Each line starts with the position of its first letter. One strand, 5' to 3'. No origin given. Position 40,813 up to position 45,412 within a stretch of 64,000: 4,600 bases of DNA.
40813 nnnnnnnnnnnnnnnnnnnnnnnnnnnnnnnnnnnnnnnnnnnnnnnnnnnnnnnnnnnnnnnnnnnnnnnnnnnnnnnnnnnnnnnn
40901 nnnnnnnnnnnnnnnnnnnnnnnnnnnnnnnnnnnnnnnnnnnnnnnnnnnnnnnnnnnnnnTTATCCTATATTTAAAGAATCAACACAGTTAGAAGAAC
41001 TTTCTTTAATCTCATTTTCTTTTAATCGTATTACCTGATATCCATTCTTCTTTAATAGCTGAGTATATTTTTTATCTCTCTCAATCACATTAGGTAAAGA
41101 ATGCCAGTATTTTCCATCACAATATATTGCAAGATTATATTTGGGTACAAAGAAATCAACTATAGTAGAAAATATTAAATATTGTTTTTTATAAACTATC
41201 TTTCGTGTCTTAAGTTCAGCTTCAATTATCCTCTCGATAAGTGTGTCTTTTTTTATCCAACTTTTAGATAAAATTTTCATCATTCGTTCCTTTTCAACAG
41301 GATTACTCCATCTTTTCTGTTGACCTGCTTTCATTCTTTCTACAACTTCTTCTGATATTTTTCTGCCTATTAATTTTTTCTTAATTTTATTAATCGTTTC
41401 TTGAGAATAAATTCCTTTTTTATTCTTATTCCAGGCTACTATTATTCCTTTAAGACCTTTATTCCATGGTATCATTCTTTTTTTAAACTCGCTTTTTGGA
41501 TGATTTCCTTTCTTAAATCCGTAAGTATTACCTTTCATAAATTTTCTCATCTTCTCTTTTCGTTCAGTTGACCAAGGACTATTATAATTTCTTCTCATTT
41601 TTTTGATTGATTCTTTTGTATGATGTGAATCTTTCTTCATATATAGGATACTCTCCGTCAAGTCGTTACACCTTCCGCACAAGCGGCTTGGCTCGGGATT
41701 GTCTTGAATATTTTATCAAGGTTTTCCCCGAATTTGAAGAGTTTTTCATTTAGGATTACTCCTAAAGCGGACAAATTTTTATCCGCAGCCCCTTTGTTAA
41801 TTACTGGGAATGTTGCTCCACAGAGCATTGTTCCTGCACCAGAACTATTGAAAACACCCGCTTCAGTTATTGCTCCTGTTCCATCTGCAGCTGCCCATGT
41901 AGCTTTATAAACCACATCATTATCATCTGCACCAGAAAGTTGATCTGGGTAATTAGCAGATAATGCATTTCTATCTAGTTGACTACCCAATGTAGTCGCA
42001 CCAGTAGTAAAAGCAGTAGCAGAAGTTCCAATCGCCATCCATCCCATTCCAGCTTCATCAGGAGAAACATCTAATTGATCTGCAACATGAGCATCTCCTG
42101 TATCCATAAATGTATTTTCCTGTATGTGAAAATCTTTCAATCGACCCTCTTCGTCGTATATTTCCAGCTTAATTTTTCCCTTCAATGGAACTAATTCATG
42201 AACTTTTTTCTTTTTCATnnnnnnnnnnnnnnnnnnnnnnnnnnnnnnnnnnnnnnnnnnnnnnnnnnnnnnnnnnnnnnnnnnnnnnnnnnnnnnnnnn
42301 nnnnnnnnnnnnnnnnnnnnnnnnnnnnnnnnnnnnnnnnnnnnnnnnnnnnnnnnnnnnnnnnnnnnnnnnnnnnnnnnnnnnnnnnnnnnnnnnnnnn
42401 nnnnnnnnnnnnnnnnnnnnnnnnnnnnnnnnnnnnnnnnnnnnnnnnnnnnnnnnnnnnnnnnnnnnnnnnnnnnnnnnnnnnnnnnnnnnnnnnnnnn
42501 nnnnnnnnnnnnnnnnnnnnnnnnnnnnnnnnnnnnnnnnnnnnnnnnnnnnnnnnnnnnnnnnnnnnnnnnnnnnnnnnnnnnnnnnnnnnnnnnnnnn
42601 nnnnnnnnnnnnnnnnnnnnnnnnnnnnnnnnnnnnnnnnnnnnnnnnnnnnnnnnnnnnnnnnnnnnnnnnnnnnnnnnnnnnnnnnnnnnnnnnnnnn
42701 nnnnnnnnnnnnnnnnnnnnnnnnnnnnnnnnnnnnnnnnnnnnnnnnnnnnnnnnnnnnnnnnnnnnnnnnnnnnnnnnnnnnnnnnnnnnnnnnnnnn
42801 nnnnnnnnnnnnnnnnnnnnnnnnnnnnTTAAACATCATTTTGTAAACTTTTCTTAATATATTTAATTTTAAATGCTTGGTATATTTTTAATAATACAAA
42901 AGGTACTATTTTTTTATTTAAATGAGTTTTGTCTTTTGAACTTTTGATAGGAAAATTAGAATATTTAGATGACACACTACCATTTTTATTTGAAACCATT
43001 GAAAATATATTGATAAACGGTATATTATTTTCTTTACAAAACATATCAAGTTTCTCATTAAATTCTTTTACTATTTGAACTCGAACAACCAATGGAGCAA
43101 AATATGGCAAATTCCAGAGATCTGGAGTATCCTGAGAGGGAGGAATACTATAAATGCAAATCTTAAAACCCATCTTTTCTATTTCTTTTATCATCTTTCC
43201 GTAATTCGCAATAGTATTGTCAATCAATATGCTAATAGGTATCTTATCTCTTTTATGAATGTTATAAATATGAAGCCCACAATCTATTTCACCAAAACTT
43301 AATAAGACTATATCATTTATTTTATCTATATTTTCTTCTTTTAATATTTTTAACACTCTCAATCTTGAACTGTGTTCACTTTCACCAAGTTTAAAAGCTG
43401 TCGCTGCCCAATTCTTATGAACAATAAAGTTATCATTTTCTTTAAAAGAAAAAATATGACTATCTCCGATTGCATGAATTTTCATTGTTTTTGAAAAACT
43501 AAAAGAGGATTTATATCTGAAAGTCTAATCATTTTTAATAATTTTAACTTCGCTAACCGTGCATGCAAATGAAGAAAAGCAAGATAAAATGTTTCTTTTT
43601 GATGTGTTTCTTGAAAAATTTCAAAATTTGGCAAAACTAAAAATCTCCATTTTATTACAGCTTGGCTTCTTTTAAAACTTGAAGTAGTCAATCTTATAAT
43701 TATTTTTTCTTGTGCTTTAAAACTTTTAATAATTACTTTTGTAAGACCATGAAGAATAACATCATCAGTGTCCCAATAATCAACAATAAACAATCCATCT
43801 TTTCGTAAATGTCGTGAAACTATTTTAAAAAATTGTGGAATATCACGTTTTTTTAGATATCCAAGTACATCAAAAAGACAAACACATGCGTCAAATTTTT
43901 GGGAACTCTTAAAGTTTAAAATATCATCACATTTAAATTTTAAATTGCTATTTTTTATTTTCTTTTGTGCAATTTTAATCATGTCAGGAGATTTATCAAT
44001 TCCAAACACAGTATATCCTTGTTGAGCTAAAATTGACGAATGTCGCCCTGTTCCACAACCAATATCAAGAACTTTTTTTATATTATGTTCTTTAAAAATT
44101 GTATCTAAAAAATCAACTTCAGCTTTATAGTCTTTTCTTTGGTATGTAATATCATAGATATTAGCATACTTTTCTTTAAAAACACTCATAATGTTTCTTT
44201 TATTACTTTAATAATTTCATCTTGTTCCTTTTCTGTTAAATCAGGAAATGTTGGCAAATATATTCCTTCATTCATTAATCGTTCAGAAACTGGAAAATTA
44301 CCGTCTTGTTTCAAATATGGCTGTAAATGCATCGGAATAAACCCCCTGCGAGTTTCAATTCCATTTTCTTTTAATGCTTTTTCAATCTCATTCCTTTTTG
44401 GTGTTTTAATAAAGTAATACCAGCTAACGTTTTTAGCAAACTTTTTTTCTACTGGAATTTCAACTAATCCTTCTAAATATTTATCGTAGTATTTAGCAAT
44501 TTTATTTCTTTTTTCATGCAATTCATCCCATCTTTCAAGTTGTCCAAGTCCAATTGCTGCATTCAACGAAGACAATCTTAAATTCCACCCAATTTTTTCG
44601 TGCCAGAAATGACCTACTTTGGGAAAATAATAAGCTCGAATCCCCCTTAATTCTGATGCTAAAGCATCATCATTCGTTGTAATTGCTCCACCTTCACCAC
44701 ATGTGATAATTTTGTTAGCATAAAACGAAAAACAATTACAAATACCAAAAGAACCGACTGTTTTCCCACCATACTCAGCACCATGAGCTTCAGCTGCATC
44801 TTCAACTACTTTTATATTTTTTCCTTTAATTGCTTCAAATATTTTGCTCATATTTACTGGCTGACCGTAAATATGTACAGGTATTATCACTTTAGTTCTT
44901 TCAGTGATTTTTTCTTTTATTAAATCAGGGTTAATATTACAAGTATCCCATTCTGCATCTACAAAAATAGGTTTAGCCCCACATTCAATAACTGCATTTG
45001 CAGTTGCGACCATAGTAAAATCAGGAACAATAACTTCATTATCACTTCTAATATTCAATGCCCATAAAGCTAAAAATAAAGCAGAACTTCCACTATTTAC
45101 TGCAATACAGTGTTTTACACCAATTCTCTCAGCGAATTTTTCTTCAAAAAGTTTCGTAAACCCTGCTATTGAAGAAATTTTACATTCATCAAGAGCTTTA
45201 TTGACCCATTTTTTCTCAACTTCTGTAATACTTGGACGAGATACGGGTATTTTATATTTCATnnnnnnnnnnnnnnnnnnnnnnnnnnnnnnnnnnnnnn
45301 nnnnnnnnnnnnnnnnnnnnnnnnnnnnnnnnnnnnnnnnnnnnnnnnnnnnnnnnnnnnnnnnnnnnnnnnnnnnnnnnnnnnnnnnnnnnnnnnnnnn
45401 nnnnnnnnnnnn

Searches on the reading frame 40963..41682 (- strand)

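Call 48: search_protein_families(library=phrogs, proteins=[window:40963-41682:-], max_evalue=0.001)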
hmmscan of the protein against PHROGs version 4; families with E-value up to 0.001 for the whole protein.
window:40963-41682:- (239 aa): 4 families
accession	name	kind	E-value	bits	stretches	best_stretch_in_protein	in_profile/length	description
phrog_13076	-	DNA, RNA and nucleotide metabolism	2.2e-07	31.6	0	132-195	9-68/154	endonuclease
phrog_3339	-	DNA, RNA and nucleotide metabolism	1.2e-06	29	1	16-229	134-341/536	homing endonuclease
phrog_559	-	DNA, RNA and nucleotide metabolism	8.8e-06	25.8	1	21-231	162-406/607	HNH endonuclease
phrog_29804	-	unknown function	0.00011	22.3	1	141-212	245-310/534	-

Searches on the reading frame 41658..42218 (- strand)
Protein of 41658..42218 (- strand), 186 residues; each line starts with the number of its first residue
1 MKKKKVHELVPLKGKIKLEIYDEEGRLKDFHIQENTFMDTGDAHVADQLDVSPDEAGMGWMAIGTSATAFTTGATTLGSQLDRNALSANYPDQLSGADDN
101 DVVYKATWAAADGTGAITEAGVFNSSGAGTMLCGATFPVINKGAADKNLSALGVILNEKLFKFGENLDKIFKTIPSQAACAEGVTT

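Call 5: search_protein_families(library=pfam, proteins=[window:41658-42218:-], max_evalue=0.01)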
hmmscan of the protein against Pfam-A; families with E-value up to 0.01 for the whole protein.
window:41658-42218:- (186 aa): 1 family
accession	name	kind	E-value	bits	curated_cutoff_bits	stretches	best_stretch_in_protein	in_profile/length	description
PF23140.1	Gp80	-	0.0098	16.7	27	0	63-141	30-110/128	Podophage GP4 fiber I protein gp80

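Call 6: search_protein_families(library=phrogs, proteins=[window:41658-42218:-], max_evalue=0.01)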
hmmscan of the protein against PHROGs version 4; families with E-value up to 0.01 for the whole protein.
window:41658-42218:- (186 aa): 2 families
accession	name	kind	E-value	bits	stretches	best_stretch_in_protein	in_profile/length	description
phrog_5417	-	unknown function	1.4e-13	52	1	10-145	8-145/156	-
phrog_4176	-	tail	1.8e-08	35.3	1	12-132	12-134/309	tail fiber protein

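Call 63: search_solved_structures(query=window:41658-42218:-, max_evalue=10, show_alignments=1)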
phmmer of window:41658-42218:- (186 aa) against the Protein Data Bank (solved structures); distinct sequences matched with E-value up to 10: 3.
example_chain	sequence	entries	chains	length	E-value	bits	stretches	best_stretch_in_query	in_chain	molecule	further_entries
3jbn_AG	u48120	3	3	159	0.98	12.4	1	3-44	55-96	60S ribosomal protein uL5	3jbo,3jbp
3j79_G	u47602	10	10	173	1.2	12.2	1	3-44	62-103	60S ribosomal protein uL5 | 60S ribosomal protein L11a, putative | 60S ribosomal protein L11a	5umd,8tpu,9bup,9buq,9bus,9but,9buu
1dgr_Y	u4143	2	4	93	1.3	12.1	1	131-178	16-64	CANAVALIN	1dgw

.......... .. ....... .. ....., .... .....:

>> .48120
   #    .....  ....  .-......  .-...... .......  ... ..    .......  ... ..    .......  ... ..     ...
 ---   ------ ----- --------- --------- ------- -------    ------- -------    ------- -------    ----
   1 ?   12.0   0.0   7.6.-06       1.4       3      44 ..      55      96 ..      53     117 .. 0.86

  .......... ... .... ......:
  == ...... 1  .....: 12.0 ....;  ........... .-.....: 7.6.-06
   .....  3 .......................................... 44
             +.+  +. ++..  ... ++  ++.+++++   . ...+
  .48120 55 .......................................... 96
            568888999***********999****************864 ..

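Call 96: search_dna_similar(query=window:41658-42218:-, collection=phages, mode=protein, max_evalue=0.001, max_rows=15)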
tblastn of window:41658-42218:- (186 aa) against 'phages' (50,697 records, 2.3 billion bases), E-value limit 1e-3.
Records with a match: 4; places in all: 4; records where one place covers at least 80% of the query: 0.
Best place of each record, by identity: <60% 4.
By first word of the organism name: Synechococcus 1; phage 1; Achromobacter 1; Aeromonas 1.
By host as written in the record: Synechococcus elongatus PCC 7942 = FACHB-805 1; - 1; Achromobacter denitrificans PR1 1; Aeromonas sp. 1.
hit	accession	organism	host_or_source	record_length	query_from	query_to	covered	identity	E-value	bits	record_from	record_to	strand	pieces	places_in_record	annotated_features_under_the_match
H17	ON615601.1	Synechococcus phage BUCT-ZZ01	Synechococcus elongatus PCC 7942 = ...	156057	3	149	79%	39.0%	4e-9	61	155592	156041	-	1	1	hypothetical protein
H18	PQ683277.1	phage Simon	raw sewage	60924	10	147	74%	36.7%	2e-6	53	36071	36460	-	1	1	record has no annotation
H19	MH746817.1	Achromobacter phage vB_Ade_ART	Achromobacter denitrificans PR1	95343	92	147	30%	42.9%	1e-5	50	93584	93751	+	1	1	hypothetical protein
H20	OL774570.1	Aeromonas phage phiA008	Aeromonas sp.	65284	98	146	26%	46.9%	1e-3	45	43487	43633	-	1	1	tail fiber protein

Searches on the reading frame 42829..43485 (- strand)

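Call 8: search_protein_families(library=pfam, proteins=[window:42829-43485:-], max_evalue=0.001)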
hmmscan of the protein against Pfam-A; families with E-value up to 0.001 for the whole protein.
window:42829-43485:- (218 aa): 2 families
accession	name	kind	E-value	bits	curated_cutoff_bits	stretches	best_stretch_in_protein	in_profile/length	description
PF13472.12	Lipase_GDSL_2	-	1.3e-05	26.2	32.9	1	52-190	63-172/178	GDSL-like Lipase/Acylhydrolase family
PF00657.28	Lipase_GDSL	-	0.00013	22.6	23.6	1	42-192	61-199/208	GDSL-like Lipase/Acylhydrolase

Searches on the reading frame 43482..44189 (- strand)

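Call 8: search_protein_families(library=pfam, proteins=[window:43482-44189:-], max_evalue=0.001)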
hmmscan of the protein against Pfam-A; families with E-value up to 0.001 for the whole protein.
window:43482-44189:- (235 aa): 15 families
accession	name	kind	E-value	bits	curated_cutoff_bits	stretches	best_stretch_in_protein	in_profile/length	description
PF13649.12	Methyltransf_25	-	4.6e-22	79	27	1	40-132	1-97/97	Methyltransferase domain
PF13847.12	Methyltransf_31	-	1.6e-18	67.3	27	1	38-144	5-117/145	Methyltransferase domain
PF08241.18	Methyltransf_11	-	9.2e-18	65.1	21.2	1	41-136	1-95/95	Methyltransferase domain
PF13489.12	Methyltransf_23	-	1e-17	64.8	27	1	26-186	11-137/164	Methyltransferase domain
PF08242.18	Methyltransf_12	-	7e-15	56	30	1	41-134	1-98/98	Methyltransferase domain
PF03848.20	TehB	-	5.1e-12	46.1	20.4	1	35-144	29-141/193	Tellurite resistance protein TehB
PF02353.26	CMAS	-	4.7e-09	36.4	27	1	38-137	64-165/273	Mycolic acid cyclopropane synthetase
PF05401.17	NodS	-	2e-08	34.8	24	1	16-136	26-144/201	Nodulation protein S (NodS)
PF01728.25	FtsJ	-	3.3e-07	30.8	24.1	1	31-104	18-95/181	FtsJ-like methyltransferase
PF05175.20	MTS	-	2.9e-06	27.5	23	1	29-132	24-134/170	Methyltransferase small domain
PF01135.25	PCMT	-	1.6e-05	25.2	20.3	1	36-84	73-124/210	Protein-L-isoaspartate(D-aspartate) O-methyltransferase (PCMT)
PF01209.24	Ubie_methyltran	-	0.00019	21.3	20.1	1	26-84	37-98/233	ubiE/COQ5 methyltransferase family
PF00398.26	RrnaAD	-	0.0003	20.4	24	1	28-98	19-93/263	Ribosomal RNA adenine dimethylase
PF02390.23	Methyltransf_4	-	0.00062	19.7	24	0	39-85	4-55/173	Putative methyltransferase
PF13679.12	Methyltransf_32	-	0.00064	20.2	27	0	28-83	17-78/143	Methyltransferase domain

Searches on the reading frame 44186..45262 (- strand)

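Call 8: search_protein_families(library=pfam, proteins=[window:44186-45262:-], max_evalue=0.001)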
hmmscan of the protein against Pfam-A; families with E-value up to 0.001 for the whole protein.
window:44186-45262:- (358 aa): 2 families
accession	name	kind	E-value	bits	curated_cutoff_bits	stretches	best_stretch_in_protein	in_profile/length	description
PF01041.23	DegT_DnrJ_EryC1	-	2.3e-108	363.1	19.8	1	11-354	2-359/360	DegT/DnrJ/EryC1/StrS aminotransferase family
PF01053.26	Cys_Met_Meta_PP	-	0.00031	19.8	27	1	37-156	55-174/381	Cys/Met metabolism PLP-dependent enzyme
